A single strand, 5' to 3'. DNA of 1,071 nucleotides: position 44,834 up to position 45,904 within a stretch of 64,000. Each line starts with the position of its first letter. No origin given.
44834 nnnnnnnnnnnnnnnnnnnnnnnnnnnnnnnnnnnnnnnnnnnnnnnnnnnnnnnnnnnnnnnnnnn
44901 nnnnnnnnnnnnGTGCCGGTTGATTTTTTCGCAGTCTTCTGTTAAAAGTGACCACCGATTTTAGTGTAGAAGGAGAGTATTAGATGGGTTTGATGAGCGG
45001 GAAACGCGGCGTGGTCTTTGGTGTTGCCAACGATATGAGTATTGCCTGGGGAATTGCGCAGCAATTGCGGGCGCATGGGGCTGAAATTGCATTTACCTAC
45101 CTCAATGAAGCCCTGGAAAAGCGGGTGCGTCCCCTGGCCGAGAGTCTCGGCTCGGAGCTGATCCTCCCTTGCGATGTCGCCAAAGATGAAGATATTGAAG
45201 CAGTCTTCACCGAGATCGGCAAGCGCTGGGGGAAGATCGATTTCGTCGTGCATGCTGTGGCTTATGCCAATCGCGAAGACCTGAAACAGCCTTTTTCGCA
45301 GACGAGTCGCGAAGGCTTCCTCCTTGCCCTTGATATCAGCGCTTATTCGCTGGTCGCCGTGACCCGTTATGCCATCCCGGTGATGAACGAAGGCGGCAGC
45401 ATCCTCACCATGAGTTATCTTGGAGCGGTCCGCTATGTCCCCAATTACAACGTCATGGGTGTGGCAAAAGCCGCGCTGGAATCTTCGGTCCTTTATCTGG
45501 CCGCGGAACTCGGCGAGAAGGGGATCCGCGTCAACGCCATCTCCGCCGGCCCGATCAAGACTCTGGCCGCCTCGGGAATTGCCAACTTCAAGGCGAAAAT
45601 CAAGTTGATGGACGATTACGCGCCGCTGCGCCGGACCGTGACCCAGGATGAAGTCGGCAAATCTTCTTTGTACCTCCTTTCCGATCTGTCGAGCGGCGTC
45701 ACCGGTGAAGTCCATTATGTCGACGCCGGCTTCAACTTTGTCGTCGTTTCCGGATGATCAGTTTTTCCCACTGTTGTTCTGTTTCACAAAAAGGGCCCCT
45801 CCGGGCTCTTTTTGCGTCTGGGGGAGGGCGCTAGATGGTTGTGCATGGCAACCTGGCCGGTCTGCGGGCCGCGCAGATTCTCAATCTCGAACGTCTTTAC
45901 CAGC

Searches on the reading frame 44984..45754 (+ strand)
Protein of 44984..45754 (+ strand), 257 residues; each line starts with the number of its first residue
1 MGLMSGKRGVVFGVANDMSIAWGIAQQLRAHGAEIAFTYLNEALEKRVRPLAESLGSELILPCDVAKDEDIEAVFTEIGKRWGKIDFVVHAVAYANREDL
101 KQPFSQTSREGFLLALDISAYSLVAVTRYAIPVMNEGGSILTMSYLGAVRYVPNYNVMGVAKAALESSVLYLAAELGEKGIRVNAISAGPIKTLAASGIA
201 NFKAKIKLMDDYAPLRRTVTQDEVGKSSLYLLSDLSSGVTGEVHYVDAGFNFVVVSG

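Call 40: search_protein_families(library=pfam, proteins=[window:44984-45754:+], max_evalue=0.00001)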
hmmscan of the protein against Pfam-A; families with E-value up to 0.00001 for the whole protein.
window:44984-45754:+ (257 aa): 2 families
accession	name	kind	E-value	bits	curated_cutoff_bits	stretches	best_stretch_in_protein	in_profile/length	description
PF13561.12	adh_short_C2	-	2.4e-93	312.5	27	1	13-251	1-236/236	Enoyl-(Acyl carrier protein) reductase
PF00106.31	adh_short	-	6.1e-22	78.5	26.6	1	19-196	11-187/195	short chain dehydrogenase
